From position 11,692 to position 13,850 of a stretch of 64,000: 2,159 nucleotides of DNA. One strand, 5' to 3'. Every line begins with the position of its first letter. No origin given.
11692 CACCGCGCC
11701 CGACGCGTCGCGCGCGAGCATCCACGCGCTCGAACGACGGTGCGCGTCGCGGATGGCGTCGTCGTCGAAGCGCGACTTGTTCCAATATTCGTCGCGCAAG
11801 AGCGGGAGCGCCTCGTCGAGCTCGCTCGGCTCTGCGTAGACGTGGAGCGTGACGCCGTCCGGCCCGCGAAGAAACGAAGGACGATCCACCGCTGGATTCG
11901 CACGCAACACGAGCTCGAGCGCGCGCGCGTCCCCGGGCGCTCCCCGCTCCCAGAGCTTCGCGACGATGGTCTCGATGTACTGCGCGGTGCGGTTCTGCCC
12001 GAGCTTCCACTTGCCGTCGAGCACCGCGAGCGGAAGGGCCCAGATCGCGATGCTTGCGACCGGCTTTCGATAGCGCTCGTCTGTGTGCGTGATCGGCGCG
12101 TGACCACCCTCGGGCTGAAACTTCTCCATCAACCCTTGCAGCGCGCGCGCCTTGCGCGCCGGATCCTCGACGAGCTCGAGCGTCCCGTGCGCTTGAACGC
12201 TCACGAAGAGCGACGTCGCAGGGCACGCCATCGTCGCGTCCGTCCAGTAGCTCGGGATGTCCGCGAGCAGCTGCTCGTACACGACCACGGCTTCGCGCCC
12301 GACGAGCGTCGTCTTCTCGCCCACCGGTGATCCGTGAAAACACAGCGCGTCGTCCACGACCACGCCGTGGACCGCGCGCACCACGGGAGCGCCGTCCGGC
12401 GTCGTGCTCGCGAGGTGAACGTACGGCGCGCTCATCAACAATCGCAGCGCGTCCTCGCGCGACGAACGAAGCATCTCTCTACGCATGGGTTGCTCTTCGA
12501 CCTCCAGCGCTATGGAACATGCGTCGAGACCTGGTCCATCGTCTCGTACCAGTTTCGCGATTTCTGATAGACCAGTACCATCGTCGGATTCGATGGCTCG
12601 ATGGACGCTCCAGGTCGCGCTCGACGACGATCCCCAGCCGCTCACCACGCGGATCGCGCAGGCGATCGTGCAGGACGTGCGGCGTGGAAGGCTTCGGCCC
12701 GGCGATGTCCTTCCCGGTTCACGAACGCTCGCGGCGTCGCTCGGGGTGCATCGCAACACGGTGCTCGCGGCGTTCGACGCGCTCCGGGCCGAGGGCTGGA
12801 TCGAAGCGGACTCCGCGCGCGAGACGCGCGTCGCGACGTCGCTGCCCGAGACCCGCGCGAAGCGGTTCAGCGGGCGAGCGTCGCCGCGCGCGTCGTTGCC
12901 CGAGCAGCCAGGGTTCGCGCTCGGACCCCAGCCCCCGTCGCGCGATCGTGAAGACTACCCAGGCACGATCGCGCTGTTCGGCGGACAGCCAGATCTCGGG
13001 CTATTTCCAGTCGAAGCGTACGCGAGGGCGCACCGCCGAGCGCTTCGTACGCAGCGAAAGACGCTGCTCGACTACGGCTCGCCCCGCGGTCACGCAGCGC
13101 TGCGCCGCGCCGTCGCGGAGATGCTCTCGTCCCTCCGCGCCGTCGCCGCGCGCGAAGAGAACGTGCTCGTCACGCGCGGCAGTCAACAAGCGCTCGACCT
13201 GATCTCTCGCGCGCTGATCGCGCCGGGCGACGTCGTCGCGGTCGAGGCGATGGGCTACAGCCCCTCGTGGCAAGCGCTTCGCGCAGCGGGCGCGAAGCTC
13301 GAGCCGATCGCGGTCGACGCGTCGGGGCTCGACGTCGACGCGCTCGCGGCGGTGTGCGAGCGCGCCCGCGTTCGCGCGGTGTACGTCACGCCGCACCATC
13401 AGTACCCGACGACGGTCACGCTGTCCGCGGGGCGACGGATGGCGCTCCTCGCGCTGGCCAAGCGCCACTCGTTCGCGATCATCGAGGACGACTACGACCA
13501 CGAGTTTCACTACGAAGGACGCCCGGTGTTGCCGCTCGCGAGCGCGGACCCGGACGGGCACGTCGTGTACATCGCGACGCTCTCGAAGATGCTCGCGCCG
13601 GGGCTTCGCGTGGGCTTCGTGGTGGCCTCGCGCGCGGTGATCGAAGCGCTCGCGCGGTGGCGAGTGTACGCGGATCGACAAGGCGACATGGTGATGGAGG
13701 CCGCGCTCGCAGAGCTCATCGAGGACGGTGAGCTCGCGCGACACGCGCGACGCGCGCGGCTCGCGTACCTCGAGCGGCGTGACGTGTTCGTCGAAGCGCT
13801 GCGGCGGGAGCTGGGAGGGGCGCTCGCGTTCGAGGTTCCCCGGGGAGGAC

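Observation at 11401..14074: MocR/GabR-type regulator divergent from a PNPOx-like::GNAT fusion, with TACCA direct repeats in the shared promoter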

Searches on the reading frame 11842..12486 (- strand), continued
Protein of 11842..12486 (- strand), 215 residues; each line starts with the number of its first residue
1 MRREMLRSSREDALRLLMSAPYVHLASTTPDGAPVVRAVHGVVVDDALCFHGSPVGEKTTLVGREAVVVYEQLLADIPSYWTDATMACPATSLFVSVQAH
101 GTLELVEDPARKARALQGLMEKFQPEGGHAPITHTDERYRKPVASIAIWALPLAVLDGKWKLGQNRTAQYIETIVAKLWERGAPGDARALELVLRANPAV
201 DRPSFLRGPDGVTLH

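Call 75: find_encoding_contigs(protein=P0318, flank=4000, max_places=3)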
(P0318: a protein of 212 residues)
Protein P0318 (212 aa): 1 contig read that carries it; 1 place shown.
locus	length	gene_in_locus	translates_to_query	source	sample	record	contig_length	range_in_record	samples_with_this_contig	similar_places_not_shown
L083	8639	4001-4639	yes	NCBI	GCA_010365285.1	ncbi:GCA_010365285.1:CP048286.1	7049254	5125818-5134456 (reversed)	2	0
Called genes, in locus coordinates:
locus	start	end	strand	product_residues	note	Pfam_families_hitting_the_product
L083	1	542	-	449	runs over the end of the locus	PF00270:DEAD, PF04851:ResIII (weak), PF00271:Helicase_C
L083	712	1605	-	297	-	PF02558:ApbA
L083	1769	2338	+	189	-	PF00440:TetR_N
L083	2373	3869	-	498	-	PF00392:GntR, PF00155:Aminotran_1_2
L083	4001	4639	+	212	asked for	PF04299:FMN_bind_2, PF01243:PNPOx_N, PF12900:Pyridox_ox_2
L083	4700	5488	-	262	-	PF02311:AraC_binding (weak), PF12833:HTH_18, PF00165:HTH_AraC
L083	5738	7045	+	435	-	PF00155:Aminotran_1_2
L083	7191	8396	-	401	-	PF01757:Acyl_transf_3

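Call 76: find_encoding_contigs(protein=P0336, flank=4000, max_places=3)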
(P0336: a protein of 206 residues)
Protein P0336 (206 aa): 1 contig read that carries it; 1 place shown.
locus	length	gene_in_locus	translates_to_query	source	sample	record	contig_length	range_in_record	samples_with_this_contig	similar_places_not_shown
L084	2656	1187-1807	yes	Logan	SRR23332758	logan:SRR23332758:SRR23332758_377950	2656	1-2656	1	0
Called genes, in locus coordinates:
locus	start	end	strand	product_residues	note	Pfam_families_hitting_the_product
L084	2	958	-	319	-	?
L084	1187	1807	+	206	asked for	PF04299:FMN_bind_2 (weak), PF12900:Pyridox_ox_2, PF01243:PNPOx_N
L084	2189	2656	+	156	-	?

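Call 77: find_encoding_contigs(protein=P0342, flank=4000, max_places=3)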
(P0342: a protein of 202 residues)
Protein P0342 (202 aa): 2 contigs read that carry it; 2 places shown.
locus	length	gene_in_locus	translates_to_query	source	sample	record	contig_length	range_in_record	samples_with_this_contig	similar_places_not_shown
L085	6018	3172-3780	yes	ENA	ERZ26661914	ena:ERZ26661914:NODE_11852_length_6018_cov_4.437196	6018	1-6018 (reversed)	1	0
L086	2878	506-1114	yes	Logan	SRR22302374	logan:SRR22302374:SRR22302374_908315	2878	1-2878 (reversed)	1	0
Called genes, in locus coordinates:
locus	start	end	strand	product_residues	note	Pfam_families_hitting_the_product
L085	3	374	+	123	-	?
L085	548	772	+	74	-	-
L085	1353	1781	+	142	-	PF01035:DNA_binding_1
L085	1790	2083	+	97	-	-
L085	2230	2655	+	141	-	-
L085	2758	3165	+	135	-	PF05163:DinB (weak), PF12867:DinB_2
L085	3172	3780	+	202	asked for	PF04299:FMN_bind_2, PF01243:PNPOx_N, PF12900:Pyridox_ox_2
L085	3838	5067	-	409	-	PF00142:Fer4_NifH (weak), PF02374:ArsA_ATPase (weak), PF06564:CBP_BcsQ (faint), PF09140:MipZ (faint), PF10609:ParA, PF13614:AAA_31, PF01656:CbiA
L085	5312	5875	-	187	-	-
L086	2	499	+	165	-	?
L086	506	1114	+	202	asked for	PF04299:FMN_bind_2, PF01243:PNPOx_N, PF12900:Pyridox_ox_2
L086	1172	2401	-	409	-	PF00142:Fer4_NifH (weak), PF02374:ArsA_ATPase (weak), PF06564:CBP_BcsQ (faint), PF09140:MipZ (faint), PF10609:ParA, PF13614:AAA_31, PF01656:CbiA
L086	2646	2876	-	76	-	?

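Call 78: search_protein_families(library=pfam, proteins=[L081:2-889:-, L084:2-958:-, L083:2373-3869:-], max_evalue=0.001)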
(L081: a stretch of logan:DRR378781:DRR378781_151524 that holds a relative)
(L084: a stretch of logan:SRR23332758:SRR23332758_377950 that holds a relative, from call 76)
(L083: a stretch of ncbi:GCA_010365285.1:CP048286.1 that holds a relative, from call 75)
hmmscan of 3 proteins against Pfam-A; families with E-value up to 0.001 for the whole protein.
L081:2-889:- (296 aa): 2 families
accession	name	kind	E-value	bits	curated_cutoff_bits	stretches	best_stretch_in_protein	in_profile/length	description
PF00392.27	GntR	-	2.9e-14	52.9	27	1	16-78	2-64/64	Bacterial regulatory proteins, gntR family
PF00155.27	Aminotran_1_2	-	8.8e-10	38.7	19.7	1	145-290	30-186/361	Aminotransferase class I and II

L084:2-958:- (319 aa): 2 families
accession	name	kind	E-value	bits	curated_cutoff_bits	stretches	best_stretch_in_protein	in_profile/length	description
PF00155.27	Aminotran_1_2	-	3.1e-17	63.2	19.7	1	160-313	21-186/361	Aminotransferase class I and II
PF00392.27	GntR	-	5.4e-16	58.4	27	1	25-87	2-64/64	Bacterial regulatory proteins, gntR family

L083:2373-3869:- (498 aa): 2 families
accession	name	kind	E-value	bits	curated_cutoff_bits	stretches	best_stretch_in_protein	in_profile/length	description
PF00155.27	Aminotran_1_2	-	7.3e-17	62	19.7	1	156-435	21-313/361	Aminotransferase class I and II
PF00392.27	GntR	-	1.7e-14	53.7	27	1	20-82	2-64/64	Bacterial regulatory proteins, gntR family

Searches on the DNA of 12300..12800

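Call 82: search_rna_families(source=window, start=12300, end=12800, threshold=evalue, max_evalue=1)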
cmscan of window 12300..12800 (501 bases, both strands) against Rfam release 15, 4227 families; matches with E-value up to 1: 0.
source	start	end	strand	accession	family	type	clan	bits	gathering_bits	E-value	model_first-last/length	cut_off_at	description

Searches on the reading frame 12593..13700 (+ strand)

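Call 27: search_solved_structures(query=window:12593-13700:+, max_evalue=1e-30, show_alignments=5)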
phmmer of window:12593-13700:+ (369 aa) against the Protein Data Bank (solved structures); distinct sequences matched with E-value up to 1e-30: 8.
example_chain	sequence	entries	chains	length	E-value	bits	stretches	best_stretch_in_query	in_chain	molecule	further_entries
1wst_A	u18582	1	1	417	1.9e-36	129.2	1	125-351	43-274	multiple substrate aminotransferase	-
1x0m_A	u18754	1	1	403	4.5e-36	128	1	125-352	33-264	Aminotransferase II Homologue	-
3aov_A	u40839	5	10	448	5.8e-36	127.6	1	125-352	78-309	Putative uncharacterized protein PH0207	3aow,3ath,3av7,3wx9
4n0b_A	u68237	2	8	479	1.5e-34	122.9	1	17-352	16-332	HTH-type transcriptional regulatory protein GabR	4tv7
4mgr_A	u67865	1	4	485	1.6e-34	122.9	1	17-352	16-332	HTH-type transcriptional regulatory protein GabR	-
2zc0_A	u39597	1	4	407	2.3e-34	122.4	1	125-352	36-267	Alanine glyoxylate transaminase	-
2egy_A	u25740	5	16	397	1.3e-33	119.9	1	122-363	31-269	Alpha-aminodipate aminotransferase | 2-aminoadipate transaminase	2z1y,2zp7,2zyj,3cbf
7pq9_AAA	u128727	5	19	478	3.6e-33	118.4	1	12-346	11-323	PLP-dependent aminotransferase family protein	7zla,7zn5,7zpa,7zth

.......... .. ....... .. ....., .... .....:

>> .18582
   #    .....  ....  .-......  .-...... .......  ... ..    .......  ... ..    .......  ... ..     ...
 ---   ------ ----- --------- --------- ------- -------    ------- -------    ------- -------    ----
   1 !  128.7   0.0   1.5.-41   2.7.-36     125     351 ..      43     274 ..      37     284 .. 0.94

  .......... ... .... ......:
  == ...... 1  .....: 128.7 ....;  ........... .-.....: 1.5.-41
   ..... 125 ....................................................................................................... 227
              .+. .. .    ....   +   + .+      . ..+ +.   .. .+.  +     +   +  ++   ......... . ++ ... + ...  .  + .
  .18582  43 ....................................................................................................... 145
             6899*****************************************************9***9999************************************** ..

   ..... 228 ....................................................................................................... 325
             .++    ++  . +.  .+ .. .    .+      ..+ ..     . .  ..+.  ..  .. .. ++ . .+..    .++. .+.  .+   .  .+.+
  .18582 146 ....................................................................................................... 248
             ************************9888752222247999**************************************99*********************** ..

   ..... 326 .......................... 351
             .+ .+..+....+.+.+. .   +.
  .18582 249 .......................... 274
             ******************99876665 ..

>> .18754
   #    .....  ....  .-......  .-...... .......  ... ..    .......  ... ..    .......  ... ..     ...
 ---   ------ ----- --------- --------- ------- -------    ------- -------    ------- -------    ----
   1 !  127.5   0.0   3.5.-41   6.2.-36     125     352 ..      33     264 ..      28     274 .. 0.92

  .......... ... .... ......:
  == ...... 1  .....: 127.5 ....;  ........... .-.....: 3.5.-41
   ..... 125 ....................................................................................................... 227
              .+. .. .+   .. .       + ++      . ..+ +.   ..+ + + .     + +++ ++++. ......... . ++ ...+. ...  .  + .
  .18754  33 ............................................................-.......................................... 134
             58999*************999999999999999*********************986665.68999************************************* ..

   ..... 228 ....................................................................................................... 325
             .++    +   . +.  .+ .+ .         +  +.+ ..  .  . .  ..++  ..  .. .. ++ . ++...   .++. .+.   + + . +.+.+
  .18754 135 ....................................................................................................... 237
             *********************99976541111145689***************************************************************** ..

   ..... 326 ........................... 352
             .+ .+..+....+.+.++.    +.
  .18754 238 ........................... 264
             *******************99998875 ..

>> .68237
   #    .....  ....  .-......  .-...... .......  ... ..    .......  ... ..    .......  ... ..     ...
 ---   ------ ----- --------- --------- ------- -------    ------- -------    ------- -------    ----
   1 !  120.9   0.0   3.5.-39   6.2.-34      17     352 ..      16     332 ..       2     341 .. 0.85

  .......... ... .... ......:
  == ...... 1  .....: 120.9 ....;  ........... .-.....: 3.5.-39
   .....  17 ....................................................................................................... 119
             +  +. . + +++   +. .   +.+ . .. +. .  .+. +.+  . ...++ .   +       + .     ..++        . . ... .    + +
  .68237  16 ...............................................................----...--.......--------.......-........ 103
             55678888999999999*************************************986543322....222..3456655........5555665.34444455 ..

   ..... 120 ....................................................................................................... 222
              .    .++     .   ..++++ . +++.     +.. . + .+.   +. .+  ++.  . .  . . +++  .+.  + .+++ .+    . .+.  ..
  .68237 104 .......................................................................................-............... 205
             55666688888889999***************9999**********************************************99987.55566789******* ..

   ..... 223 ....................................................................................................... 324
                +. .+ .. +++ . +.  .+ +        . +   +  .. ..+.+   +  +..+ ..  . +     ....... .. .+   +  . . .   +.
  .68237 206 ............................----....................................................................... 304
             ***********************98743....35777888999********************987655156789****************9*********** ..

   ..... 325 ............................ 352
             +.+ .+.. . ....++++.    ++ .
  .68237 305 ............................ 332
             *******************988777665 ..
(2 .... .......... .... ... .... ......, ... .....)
